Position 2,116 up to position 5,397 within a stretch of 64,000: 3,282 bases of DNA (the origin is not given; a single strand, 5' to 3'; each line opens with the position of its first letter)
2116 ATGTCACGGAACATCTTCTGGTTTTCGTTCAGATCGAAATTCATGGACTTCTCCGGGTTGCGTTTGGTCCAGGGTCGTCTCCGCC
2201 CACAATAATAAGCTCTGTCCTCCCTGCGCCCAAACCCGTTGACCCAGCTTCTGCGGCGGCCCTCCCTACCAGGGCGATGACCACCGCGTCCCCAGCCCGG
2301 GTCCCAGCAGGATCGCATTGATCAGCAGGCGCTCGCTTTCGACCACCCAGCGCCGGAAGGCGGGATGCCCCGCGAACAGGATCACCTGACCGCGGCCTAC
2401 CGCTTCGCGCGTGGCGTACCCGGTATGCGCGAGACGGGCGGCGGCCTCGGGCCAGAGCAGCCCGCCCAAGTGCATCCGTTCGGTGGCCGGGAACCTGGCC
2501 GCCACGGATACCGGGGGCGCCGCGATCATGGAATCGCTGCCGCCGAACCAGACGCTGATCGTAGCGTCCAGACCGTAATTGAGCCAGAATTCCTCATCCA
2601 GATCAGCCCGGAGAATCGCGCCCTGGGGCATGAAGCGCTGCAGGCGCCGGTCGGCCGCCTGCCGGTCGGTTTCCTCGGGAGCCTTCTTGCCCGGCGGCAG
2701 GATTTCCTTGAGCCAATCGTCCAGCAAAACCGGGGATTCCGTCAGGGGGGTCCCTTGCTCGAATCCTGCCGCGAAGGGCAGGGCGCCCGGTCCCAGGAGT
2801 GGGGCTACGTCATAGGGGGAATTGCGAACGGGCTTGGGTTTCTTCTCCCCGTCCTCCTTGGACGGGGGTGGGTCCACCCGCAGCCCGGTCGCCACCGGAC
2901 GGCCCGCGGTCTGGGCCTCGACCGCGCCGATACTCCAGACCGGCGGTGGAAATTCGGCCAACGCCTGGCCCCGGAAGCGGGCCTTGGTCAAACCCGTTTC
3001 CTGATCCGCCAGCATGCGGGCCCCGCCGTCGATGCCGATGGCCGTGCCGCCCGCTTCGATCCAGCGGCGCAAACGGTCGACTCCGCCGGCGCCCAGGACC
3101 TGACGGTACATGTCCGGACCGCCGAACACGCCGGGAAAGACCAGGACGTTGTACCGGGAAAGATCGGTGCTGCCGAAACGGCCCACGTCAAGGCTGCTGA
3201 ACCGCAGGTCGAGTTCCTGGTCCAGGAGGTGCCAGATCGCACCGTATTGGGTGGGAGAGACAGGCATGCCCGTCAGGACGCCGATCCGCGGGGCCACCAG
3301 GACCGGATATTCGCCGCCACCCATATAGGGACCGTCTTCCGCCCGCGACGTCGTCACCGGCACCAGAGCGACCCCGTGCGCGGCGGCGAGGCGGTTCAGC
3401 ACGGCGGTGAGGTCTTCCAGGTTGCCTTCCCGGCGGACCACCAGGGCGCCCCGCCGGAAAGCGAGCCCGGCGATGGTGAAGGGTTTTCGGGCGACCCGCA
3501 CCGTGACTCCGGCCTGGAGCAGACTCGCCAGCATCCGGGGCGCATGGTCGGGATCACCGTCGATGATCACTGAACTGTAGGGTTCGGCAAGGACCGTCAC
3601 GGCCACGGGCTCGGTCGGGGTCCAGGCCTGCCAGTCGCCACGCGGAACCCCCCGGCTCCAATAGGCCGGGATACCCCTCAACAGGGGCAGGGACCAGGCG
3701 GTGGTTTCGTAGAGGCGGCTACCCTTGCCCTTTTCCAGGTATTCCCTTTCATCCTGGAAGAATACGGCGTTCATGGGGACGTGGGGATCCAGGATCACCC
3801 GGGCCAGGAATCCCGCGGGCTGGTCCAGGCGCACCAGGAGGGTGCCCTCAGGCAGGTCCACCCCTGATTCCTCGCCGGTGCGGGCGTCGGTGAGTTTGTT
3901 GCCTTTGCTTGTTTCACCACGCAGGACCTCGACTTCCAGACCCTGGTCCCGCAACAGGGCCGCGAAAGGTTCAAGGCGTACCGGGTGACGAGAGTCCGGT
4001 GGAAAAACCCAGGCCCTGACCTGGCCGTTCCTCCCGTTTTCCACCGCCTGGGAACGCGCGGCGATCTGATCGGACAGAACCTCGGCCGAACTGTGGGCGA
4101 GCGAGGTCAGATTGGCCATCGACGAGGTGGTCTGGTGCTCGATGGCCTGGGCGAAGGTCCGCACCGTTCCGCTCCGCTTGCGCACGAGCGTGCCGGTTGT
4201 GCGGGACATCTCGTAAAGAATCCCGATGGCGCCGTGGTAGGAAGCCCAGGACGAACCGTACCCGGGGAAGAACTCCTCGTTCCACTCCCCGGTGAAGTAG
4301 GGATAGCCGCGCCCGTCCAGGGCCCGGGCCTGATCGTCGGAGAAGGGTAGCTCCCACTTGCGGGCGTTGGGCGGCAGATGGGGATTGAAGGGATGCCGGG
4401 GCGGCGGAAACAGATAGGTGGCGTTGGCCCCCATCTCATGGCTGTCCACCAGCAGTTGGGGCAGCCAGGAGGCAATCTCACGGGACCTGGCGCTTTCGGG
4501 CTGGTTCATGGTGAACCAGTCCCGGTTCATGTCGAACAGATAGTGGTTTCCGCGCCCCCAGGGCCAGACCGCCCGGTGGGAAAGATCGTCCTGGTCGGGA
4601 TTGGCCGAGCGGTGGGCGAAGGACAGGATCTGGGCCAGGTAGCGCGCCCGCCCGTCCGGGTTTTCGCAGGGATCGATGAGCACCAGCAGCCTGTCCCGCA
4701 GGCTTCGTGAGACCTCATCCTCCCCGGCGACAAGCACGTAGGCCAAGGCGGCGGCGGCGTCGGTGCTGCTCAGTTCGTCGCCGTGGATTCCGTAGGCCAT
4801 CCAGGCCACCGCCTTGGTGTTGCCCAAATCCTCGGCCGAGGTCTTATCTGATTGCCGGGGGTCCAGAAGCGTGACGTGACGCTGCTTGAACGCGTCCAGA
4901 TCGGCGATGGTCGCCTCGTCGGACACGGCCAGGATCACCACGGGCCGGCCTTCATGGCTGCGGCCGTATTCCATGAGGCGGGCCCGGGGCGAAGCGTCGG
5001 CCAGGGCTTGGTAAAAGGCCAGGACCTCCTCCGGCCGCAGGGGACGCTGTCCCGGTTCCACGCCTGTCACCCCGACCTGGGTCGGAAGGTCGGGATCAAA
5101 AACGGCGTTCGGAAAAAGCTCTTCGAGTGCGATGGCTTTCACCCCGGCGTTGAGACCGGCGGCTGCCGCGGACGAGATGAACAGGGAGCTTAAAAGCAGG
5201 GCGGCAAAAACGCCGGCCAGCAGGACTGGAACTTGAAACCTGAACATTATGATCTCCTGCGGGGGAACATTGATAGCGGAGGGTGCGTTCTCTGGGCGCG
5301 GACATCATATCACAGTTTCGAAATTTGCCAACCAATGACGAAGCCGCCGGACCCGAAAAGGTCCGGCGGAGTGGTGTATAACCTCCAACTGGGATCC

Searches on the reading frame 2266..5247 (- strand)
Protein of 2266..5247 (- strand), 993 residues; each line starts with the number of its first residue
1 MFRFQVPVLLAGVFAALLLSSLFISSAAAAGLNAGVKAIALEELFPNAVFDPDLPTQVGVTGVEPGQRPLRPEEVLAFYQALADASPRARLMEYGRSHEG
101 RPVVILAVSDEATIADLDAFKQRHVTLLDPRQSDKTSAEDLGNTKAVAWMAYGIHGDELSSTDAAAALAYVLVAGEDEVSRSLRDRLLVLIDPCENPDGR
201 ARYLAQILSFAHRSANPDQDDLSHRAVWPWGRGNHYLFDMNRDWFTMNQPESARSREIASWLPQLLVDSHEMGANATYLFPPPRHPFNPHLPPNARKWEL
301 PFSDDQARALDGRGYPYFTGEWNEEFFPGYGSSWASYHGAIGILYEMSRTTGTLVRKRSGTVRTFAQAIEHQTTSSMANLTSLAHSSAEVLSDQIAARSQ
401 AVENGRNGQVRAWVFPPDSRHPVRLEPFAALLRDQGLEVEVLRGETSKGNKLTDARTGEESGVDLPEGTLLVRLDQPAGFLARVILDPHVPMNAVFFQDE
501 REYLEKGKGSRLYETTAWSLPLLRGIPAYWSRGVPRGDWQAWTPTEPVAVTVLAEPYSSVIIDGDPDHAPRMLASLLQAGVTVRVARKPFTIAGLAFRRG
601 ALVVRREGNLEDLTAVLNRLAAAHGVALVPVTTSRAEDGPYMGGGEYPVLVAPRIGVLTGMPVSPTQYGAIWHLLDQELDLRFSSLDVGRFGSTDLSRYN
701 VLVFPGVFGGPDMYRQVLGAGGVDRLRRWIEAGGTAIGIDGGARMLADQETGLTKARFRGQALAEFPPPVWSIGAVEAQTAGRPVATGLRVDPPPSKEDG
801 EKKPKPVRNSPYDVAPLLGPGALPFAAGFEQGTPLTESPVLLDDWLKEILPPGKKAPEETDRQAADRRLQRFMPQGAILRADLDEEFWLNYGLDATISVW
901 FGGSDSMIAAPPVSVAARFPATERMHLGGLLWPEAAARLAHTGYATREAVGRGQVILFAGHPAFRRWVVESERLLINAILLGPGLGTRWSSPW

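Call 62: search_protein_families(library=pfam, proteins=[window:2266-5247:-], max_evalue=0.00001)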
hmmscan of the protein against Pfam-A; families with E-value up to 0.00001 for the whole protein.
window:2266-5247:- (993 aa): 1 family
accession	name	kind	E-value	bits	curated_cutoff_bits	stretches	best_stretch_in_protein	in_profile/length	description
PF00246.29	Peptidase_M14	-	2.3e-13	50.9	21.6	1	76-246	2-135/286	Zinc carboxypeptidase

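Call 74: search_protein_families(library=ncbifam, proteins=[window:2266-5247:-], max_evalue=0.001)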
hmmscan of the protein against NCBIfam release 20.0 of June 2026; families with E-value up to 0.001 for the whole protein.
window:2266-5247:- (993 aa): 0 families
